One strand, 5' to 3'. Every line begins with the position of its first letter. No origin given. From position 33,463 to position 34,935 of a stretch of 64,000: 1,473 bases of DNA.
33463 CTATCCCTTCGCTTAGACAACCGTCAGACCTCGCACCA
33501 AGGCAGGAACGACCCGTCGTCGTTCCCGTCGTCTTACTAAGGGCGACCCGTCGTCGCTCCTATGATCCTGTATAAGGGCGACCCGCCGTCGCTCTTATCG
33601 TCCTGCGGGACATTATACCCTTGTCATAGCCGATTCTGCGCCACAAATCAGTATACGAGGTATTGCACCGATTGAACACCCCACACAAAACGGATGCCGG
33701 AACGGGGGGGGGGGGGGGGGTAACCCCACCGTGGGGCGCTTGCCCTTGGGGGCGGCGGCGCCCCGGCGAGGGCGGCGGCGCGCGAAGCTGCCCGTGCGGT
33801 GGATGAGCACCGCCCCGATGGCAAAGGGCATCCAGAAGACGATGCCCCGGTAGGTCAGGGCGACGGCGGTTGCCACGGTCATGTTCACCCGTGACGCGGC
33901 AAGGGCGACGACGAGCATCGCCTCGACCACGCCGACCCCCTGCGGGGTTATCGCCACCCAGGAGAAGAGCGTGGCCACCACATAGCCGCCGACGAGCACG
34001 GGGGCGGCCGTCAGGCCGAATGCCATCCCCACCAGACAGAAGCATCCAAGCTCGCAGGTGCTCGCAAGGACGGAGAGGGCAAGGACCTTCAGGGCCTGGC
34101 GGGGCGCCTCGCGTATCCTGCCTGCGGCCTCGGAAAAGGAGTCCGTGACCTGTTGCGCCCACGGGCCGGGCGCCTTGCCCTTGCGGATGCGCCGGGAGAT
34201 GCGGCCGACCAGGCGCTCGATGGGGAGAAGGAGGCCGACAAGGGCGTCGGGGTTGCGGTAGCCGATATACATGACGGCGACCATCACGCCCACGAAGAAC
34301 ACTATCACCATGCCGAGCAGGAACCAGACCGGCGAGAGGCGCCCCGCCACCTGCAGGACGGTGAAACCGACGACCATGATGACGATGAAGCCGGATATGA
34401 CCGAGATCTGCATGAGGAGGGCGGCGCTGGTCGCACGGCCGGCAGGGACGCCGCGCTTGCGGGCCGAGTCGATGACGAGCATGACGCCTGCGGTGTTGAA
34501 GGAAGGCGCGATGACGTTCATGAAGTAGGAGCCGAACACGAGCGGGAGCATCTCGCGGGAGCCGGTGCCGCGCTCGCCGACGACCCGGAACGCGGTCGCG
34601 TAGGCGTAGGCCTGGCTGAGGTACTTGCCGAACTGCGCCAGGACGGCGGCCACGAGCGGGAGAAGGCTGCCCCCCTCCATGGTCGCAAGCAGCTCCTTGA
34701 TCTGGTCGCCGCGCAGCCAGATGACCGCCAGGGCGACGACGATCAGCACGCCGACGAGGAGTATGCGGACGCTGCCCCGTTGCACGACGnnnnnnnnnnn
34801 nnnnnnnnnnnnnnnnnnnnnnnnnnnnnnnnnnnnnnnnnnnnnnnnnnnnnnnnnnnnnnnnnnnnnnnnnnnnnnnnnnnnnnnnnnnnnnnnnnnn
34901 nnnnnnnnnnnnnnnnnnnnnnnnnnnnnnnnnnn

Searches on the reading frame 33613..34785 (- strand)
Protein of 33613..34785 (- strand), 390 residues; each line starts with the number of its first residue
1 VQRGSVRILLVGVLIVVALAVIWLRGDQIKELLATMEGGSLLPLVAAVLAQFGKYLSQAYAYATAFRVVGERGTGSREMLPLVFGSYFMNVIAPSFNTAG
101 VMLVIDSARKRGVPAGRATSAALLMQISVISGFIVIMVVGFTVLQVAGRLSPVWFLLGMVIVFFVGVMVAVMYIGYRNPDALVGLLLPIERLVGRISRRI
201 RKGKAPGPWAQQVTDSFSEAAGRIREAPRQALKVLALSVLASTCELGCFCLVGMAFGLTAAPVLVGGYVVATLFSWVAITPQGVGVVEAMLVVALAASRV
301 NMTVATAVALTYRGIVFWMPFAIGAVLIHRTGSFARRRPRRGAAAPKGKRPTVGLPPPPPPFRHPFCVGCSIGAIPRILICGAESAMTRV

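Call 24: search_protein_families(library=pfam, proteins=[window:33613-34785:-], max_evalue=0.001)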
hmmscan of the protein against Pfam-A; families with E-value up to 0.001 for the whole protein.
window:33613-34785:- (390 aa): 1 family
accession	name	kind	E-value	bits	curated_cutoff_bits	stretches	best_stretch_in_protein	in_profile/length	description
PF03706.18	LPG_synthase_TM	-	3e-25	89.8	33.4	1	10-324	2-302/302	Lysylphosphatidylglycerol synthase TM region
